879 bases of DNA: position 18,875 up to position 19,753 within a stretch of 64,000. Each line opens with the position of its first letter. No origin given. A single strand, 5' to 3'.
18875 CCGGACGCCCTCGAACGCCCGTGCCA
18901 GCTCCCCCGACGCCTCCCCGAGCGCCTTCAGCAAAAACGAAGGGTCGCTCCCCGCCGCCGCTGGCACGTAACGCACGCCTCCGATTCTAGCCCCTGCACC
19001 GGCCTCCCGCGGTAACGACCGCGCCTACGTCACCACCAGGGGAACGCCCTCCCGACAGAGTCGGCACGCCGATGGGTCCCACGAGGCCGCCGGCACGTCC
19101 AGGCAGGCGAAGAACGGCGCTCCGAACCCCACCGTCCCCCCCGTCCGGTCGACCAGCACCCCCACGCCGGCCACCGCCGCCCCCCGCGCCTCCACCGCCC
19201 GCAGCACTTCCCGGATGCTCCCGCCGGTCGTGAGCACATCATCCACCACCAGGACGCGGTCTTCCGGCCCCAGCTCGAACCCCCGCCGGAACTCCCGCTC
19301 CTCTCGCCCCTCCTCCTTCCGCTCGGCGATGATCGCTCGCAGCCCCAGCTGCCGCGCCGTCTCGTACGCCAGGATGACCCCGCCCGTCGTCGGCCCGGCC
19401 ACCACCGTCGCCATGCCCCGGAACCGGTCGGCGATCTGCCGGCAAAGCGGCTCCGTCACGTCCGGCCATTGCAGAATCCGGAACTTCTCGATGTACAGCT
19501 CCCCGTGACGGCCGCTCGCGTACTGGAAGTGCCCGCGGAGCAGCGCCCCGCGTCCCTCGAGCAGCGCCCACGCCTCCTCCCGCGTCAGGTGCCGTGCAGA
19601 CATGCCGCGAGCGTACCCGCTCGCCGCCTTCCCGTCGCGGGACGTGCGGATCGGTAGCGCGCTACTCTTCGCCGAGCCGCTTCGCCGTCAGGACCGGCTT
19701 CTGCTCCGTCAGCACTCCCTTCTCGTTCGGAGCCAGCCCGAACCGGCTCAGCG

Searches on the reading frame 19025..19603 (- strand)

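Call 77: search_protein_families(library=pfam, proteins=[window:19025-19603:-], max_evalue=0.01)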
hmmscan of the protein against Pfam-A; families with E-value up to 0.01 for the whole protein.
window:19025-19603:- (192 aa): 2 families
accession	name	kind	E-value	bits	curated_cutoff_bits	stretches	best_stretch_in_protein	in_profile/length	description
PF00156.33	Pribosyltran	-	3.4e-17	62.6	26.3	1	53-168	18-141/158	Phosphoribosyl transferase domain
PF14681.12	UPRTase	-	0.005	16.8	27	1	113-148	119-154/206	Uracil phosphoribosyltransferase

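Call 86: search_protein_families(library=ncbifam, proteins=[window:19025-19603:-], max_evalue=0.00001)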
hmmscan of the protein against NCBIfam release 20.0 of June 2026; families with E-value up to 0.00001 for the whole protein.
window:19025-19603:- (192 aa): 19 families
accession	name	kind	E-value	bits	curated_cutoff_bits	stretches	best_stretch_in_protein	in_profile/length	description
TIGR01367.1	pyrE_Therm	equivalog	3e-41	141.1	150.25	1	15-189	6-181/187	orotate phosphoribosyltransferase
TIGR00336.1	pyrE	equivalog_domain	1.2e-19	70.7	106.8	1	18-154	6-148/173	orotate phosphoribosyltransferase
NF002620.0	PRK02277.1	subfamily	5.1e-10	39.4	115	1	64-156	86-183/201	orotate phosphoribosyltransferase-like protein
NF002636.0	PRK02304.1-5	equivalog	2.4e-09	36.9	125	1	99-152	103-155/176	adenine phosphoribosyltransferase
NF010382.0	PRK13809.1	equivalog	7.2e-09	35.3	208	1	8-156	10-160/210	orotate phosphoribosyltransferase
NF006328.0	PRK08558.1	equivalog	4e-08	33.1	184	1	36-153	82-215/238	adenine phosphoribosyltransferase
NF040646.1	HPT_Archaea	equivalog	4.3e-08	32.9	200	1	113-156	113-156/184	hypoxanthine/guanine phosphoribosyltransferase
NF002635.0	PRK02304.1-4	subfamily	7.2e-08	32.2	146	1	113-157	114-158/188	adenine phosphoribosyltransferase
TIGR01743.1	purR_Bsub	equivalog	1.1e-07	31.1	258.7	0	115-154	195-234/268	pur operon repressor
NF004034.0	PRK05500.1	equivalog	3.4e-07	29.2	656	1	19-155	298-434/478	bifunctional orotidine-5'-phosphate decarboxylase/orotate phosphoribosyltransferase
NF002633.0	PRK02304.1-2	equivalog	5.3e-07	29.6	224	1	112-152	109-149/172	adenine phosphoribosyltransferase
NF004689.0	PRK06031.1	equivalog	7.9e-07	28.5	175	0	115-151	155-191/233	phosphoribosyltransferase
TIGR01090.1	apt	equivalog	8.4e-07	29.2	185.85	0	112-152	107-147/169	adenine phosphoribosyltransferase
NF006671.0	PRK09219.1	equivalog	9.2e-07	28.5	177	1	111-153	114-156/192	xanthine phosphoribosyltransferase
TIGR01744.1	XPRTase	equivalog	1e-06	28.5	164.45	1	111-153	114-156/191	xanthine phosphoribosyltransferase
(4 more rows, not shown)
